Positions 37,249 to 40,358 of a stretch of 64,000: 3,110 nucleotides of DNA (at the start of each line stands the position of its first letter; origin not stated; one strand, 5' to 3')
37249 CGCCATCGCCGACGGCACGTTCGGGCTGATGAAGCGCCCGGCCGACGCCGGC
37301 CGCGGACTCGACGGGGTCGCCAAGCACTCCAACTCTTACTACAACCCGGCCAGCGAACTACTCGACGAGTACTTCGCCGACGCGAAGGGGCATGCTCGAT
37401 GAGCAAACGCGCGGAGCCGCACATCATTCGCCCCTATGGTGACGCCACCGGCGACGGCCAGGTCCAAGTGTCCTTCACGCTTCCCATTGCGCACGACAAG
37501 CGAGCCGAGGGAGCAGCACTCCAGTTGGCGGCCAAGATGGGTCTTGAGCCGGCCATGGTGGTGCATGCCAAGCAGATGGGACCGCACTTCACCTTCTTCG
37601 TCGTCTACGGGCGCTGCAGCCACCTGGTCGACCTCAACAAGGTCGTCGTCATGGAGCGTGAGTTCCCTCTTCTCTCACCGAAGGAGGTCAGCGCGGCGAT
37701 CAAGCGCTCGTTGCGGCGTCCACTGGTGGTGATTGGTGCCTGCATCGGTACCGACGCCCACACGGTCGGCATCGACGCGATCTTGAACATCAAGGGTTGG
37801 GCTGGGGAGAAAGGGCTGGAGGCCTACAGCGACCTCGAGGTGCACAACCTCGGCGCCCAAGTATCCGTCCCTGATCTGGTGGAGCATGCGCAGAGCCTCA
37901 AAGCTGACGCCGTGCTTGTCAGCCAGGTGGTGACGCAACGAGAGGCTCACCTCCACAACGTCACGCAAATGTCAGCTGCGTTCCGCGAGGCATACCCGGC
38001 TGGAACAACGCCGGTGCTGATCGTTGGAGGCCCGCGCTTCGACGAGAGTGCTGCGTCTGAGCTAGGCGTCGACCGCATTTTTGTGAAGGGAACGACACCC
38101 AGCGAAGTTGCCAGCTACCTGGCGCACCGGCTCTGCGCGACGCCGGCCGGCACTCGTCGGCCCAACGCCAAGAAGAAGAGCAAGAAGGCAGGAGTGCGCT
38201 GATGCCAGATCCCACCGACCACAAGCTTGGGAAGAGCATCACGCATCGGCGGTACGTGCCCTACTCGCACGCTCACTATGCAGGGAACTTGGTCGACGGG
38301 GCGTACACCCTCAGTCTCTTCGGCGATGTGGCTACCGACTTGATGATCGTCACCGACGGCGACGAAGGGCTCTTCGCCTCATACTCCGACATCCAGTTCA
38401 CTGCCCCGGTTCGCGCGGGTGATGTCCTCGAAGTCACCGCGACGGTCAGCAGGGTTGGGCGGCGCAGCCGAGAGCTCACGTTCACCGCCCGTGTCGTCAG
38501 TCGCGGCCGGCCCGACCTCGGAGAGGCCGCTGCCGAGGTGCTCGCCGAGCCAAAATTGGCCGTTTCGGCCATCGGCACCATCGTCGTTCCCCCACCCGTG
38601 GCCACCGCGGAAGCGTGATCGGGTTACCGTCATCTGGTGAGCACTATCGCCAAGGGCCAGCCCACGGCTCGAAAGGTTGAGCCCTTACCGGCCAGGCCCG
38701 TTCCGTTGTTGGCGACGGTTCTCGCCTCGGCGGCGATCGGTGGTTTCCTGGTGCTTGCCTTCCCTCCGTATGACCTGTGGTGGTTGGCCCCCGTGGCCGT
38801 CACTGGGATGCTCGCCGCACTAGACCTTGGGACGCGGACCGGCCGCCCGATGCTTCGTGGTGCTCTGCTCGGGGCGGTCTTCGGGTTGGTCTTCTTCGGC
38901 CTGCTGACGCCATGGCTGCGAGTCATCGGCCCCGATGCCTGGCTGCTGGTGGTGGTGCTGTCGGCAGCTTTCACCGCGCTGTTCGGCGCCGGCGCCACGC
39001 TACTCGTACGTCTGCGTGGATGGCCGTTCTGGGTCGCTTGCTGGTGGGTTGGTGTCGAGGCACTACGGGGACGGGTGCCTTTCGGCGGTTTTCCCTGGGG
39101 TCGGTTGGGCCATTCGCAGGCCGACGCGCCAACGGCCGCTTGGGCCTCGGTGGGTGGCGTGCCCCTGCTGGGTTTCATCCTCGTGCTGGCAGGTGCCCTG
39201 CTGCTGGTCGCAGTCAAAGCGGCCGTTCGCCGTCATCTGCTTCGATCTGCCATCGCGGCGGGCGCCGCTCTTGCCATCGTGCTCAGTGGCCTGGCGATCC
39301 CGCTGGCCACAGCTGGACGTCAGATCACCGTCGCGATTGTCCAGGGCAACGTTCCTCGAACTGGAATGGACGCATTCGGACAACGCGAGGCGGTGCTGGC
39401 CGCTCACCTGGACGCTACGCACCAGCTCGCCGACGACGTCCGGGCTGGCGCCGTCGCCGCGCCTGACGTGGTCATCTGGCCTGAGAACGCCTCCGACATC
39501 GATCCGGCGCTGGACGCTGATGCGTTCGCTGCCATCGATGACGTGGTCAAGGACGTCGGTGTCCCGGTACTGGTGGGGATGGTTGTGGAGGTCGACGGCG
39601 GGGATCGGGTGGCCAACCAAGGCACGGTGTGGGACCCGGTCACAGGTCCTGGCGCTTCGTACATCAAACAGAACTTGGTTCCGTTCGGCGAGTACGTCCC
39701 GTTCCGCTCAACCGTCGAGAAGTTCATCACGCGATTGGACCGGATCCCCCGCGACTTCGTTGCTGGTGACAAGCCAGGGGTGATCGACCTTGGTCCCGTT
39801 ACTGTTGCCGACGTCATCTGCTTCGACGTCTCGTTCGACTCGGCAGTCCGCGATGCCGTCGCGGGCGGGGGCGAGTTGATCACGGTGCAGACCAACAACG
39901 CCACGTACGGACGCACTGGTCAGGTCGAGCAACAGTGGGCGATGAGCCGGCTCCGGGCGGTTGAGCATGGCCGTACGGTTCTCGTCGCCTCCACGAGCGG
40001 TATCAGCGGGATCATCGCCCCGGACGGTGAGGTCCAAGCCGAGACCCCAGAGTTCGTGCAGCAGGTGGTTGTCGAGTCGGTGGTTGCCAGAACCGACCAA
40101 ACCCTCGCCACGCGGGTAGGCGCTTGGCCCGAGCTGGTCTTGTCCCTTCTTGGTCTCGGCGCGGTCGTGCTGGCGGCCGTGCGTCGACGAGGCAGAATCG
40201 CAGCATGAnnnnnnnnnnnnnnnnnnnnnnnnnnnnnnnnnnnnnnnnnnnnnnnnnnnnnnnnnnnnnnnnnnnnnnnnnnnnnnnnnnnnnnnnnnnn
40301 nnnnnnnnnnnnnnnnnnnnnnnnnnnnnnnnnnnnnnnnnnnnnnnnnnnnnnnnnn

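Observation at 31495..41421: Radical-SAM/B12 lysine-aminomutase gene set translationally fused to lnt-ppm1-fxsA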

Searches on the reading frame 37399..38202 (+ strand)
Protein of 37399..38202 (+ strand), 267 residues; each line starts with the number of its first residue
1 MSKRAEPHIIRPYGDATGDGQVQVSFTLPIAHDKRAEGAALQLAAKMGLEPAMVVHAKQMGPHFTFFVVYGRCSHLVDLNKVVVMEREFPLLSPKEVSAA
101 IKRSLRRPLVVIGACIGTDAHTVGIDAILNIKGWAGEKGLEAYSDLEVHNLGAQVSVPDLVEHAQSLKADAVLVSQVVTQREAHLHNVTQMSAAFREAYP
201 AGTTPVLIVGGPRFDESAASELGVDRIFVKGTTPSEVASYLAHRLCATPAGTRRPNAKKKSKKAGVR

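Call 3: search_protein_families(library=pfam, proteins=[window:37399-38202:+])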
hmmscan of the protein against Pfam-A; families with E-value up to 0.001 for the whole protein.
window:37399-38202:+ (267 aa): 2 families
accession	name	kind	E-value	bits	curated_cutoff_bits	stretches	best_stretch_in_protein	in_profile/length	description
PF16554.10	OAM_dimer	-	3e-33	114.5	25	1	9-85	1-77/78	Dimerisation domain of d-ornithine 4,5-aminomutase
PF02310.24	B12-binding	-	1.8e-12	47.6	32.1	1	110-235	2-117/121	B12 binding domain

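Call 4: search_protein_families(library=ncbifam, proteins=[window:37399-38202:+])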
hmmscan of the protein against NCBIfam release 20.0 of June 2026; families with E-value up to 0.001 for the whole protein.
window:37399-38202:+ (267 aa): 4 families
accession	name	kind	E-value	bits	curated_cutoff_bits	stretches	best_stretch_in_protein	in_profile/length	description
NF052385.1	Lys_5_6_beta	equivalog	7.1e-102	340.2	280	1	9-246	2-238/241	lysine 5,6-aminomutase subunit beta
NF040743.1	ornith_mutase_E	equivalog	2.1e-32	112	800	1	5-244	496-725/730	D-ornithine 4,5-aminomutase subunit OraE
NF002612.0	PRK02261.1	equivalog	5.3e-10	39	110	1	109-248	5-137/148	methylaspartate mutase subunit S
TIGR01501.1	MthylAspMutase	equivalog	2.1e-09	37.2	135.8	1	109-244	3-131/134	methylaspartate mutase subunit S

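Call 9: find_homologous_proteins(query=window:37399-38202:+)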
Query window:37399-38202:+ (267 aa): 8000 proteins with E <= 0.001 among 8000 candidates; the best 120 are listed.
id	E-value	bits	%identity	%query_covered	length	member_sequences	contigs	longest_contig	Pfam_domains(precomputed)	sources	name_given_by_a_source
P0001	9.5e-161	551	96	95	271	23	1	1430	PF16554.11,PF02310.25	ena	-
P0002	3.8e-158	543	94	94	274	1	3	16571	PF16554.11,PF02310.25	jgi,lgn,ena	-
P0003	2.0e-157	540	86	100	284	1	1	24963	PF16554.11,PF02310.25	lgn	-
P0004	1.0e-155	535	-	-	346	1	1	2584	PF16554.11,PF02310.25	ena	-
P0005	1.9e-151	521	88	99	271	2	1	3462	PF16554.11,PF02310.25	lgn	-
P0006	2.4e-150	517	86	100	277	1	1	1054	PF16554.11,PF02310.25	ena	-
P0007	4.2e-150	516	88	99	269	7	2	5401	PF16554.11,PF02310.25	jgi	jgi:beta-lysine 5,6-aminomutase beta subunit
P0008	8.8e-150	515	89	98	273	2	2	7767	PF16554.11,PF02310.25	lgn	-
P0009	2.5e-148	510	87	100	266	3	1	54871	PF16554.11,PF02310.25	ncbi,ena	-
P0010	3.8e-148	510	87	100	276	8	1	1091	PF16554.11,PF02310.25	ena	-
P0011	1.4e-147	508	90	93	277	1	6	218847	PF16554.11,PF02310.25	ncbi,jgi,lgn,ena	ncbi:MAG: OAM dimerization domain-containing protein [Actinomycetes bacterium]|jgi:beta-lysine 5,6-a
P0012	1.8e-147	508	87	98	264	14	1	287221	PF16554.11,PF02310.25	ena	-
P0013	3.5e-147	507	90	93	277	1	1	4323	PF16554.11,PF02310.25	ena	-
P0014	7.7e-147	505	90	93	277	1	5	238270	PF16554.11,PF02310.25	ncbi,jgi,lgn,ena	jgi:beta-lysine 5,6-aminomutase beta subunit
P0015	1.1e-146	505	89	95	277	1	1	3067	PF16554.11,PF02310.25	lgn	-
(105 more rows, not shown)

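Call 10: find_related_loci(query=window:37399-38202:+, collection=genome_contigs, flank=10000)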
Query window:37399-38202:+ (267 aa) in genome_contigs; peptide patterns used: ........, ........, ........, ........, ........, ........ (x = any residue, [..] = any of these).
600 stretches matched a pattern (row limit reached: there are more); 470 encode a relative of the query (tblastn E <= 1e-3); the best 80 are kept; 80 distinct loci.
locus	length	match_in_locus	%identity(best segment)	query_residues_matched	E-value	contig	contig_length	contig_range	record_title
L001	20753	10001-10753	95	1-251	2e-162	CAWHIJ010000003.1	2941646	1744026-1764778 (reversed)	MAG: uncultured Actinomycetota bacterium isolate MFD02979.bin.1.39 genome assembly, contig: contig_33790, whole genome s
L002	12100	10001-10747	89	1-249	3e-150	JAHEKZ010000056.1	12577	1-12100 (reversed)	MAG: Actinomycetes bacterium isolate Ww60 NODE_10945_length_12577_cov_15.216843, whole genome shotgun sequence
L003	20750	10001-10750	86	4-254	2e-146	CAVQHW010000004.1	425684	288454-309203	MAG: uncultured Actinomycetota bacterium isolate MFD09730.bin.1.8 genome assembly, contig: contig_20362, whole genome sh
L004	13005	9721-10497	84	5-262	3e-145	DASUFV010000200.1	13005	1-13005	MAG TPA_asm: Actinomycetes bacterium isolate SMAG_U1388 k141_1741997, whole genome shotgun sequence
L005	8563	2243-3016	79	4-264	3e-137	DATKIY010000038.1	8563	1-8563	MAG TPA_asm: Actinomycetes bacterium isolate SMAG_U14616 k141_3633498, whole genome shotgun sequence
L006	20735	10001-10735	76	9-253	5e-126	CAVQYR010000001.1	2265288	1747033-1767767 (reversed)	MAG: uncultured Actinomycetota bacterium isolate MFD00032.bin.1.47 genome assembly, contig: contig_15627, whole genome s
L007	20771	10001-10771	75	2-250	3e-125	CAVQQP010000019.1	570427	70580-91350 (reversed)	MAG: uncultured Actinomycetes bacterium isolate MFD09848.bin.1.116 genome assembly, contig: contig_9262, whole genome sh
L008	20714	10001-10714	79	9-246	6e-125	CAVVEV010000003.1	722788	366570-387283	MAG: uncultured Actinomycetes bacterium isolate MFD04716.bin.2.50 genome assembly, contig: contig_21725, whole genome sh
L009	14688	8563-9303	77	8-254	1e-124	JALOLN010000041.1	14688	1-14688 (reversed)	MAG: Actinomycetes bacterium isolate Prado026 scaffold_3190, whole genome shotgun sequence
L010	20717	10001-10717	77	8-246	1e-123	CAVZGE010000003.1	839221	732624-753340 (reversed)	MAG: uncultured Actinomycetes bacterium isolate MFD04716.bin.1.416 genome assembly, contig: contig_11919, whole genome s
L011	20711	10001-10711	78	9-245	1e-123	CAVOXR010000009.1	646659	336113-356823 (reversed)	MAG: uncultured Actinomycetes bacterium isolate MFD09848.bin.1.64 genome assembly, contig: contig_2294, whole genome sho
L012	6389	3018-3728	79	9-245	8e-124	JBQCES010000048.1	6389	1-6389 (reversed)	MAG: Angustibacter sp. isolate bin146 k141_377862, whole genome shotgun sequence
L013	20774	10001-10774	73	2-261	2e-123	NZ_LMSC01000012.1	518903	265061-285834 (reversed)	Phycicoccus sp. Soil748 contig_9, whole genome shotgun sequence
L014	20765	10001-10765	72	1-262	7e-123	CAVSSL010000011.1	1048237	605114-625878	MAG: uncultured Actinomycetota bacterium isolate MFD05674.bin.1.215 genome assembly, contig: contig_56016, whole genome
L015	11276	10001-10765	74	1-255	4e-123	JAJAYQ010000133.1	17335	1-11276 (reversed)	MAG: Spirochaetaceae bacterium isolate CAN_BIN15 c_000000060640, whole genome shotgun sequence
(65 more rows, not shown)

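Call 24: search_solved_structures(query=window:37399-38202:+, show_alignments=1)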
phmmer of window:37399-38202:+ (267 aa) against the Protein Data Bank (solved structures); distinct sequences matched with E-value up to 0.001: 4.
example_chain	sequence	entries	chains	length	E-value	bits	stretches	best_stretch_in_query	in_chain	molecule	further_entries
8t0v_C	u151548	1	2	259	4.9e-61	209.6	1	10-244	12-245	D-lysine 5,6-aminomutase beta subunit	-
9q1a_A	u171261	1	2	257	4.9e-61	209.6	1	10-244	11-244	D-lysine 5,6-aminomutase beta subunit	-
1xrs_B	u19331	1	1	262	5.1e-58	199.7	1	9-242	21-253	D-lysine 5,6-aminomutase beta subunit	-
3kow_A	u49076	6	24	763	9e-23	84.2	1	9-260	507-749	D-ornithine aminomutase E component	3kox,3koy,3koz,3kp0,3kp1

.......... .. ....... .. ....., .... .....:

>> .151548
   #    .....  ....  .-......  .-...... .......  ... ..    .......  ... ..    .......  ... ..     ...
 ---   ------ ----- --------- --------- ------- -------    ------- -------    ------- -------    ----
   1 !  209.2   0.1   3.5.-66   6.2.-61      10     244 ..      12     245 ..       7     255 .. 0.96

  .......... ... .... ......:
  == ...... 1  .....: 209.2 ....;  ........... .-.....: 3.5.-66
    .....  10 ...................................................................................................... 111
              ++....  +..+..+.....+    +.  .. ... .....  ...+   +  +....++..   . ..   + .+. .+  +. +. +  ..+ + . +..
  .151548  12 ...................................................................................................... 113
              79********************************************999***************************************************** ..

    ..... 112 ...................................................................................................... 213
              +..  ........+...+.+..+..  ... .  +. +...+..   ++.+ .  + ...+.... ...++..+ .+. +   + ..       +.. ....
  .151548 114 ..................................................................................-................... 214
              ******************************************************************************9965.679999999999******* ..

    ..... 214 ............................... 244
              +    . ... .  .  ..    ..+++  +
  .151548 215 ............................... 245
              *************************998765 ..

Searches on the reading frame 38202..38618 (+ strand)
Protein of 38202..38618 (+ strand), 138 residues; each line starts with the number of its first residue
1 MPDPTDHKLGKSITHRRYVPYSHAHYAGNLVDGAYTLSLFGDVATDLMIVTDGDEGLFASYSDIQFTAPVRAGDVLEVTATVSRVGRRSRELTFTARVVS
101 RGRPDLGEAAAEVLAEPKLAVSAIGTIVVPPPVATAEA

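Call 3: search_protein_families(library=pfam, proteins=[window:38202-38618:+])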
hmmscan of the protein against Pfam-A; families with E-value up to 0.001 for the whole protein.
window:38202-38618:+ (138 aa): 1 family
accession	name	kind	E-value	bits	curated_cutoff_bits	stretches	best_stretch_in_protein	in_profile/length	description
PF03061.28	4HBT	-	3.4e-07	30.9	20.6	1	33-92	6-66/79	Thioesterase superfamily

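Call 4: search_protein_families(library=ncbifam, proteins=[window:38202-38618:+])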
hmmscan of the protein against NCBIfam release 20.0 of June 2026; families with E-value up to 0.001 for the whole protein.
window:38202-38618:+ (138 aa): 2 families
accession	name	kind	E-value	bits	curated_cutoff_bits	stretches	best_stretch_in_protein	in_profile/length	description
NF052388.1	Lys_ferment_KAL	equivalog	1.1e-53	180.7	160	1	12-130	2-120/120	3-aminobutyryl-CoA ammonia lyase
NF052389.1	Lys_KAL_CLE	exception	6.1e-36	124.1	725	1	10-131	2-125/440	bifunctional 3-aminobutyryl-CoA ammonia lyase/3-keto-5-aminohexanoate cleavage enzyme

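Call 52: search_solved_structures(query=window:38202-38615:+, max_evalue=0.001)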
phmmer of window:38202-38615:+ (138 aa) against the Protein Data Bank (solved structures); distinct sequences matched with E-value up to 0.001: 2.
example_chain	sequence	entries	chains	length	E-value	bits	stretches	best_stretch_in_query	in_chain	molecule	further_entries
4mtu_A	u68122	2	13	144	2e-20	76.7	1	9-102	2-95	Beta-alanyl-CoA:ammonia lyase 2 | beta-Alanyl-CoA:Ammonia Lyase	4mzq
2gvh_A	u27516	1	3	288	0.00036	24.1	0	57-94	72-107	AGR_L_2016p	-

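Call 68: search_protein_representatives(protein=window:38202-38615:+)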
Query: 138 residues. Proteins with E-value up to 0.001 (for the whole library): 743; up to 1e-10: 433; up to 1e-30: 42. The best 150 are listed.
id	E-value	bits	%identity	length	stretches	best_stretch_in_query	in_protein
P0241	2.4e-53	196.1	70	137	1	5-132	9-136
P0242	1.8e-50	186.8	69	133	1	7-133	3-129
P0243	7.0e-43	162.3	62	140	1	7-130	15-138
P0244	2.4e-42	160.5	61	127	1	7-130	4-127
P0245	6.0e-42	159.2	63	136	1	9-131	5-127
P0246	8.1e-42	158.8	71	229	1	8-105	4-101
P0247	1.4e-41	158.1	68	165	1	9-123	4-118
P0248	1.4e-41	158.0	65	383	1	10-131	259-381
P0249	3.0e-41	157.0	72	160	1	6-106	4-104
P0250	4.6e-41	156.4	62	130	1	10-133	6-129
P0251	9.2e-40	152.2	67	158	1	3-104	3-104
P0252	1.1e-39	151.9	60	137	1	6-132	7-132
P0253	3.1e-39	150.5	70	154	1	8-105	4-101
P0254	9.0e-39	149.0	70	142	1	9-108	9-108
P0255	1.1e-38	148.6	69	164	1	19-130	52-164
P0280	5.5e-31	123.8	75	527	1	12-88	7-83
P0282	1.0e-30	122.9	75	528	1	11-88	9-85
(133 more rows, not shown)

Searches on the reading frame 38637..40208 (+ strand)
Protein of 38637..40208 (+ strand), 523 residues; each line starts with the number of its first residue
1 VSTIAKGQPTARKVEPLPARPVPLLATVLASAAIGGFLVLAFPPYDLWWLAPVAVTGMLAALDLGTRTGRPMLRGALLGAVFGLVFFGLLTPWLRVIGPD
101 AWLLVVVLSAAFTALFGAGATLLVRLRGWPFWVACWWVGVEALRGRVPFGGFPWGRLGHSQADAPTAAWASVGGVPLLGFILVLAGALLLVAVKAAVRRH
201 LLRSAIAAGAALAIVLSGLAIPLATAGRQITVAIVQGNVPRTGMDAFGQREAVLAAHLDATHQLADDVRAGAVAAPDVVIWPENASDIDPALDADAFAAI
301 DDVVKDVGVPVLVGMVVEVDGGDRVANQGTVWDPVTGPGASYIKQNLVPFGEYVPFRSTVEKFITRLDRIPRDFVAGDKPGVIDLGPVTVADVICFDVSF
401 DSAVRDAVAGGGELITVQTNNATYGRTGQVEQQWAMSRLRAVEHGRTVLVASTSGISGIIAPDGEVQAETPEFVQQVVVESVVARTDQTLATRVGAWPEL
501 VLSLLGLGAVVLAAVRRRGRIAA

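Call 3: search_protein_families(library=pfam, proteins=[window:38637-40208:+])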
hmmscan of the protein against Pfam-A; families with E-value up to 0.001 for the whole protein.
window:38637-40208:+ (523 aa): 2 families
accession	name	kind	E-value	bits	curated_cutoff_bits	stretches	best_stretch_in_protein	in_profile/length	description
PF20154.4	LNT_N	-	1.8e-33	116.4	27.1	1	35-188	2-159/159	Apolipoprotein N-acyltransferase N-terminal domain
PF00795.27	CN_hydrolase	-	2.4e-15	57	23.2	1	231-482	1-246/256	Carbon-nitrogen hydrolase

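Call 4: search_protein_families(library=ncbifam, proteins=[window:38637-40208:+])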
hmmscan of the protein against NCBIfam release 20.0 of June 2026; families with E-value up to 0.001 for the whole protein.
window:38637-40208:+ (523 aa): 2 families
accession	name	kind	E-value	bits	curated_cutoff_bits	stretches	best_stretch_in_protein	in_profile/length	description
TIGR00546.1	lnt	equivalog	6.9e-81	272.4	132.9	1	82-465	1-394/395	apolipoprotein N-acyltransferase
NF008934.0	PRK12291.1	equivalog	1.8e-05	24.2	427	1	343-463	295-412/419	apolipoprotein N-acyltransferase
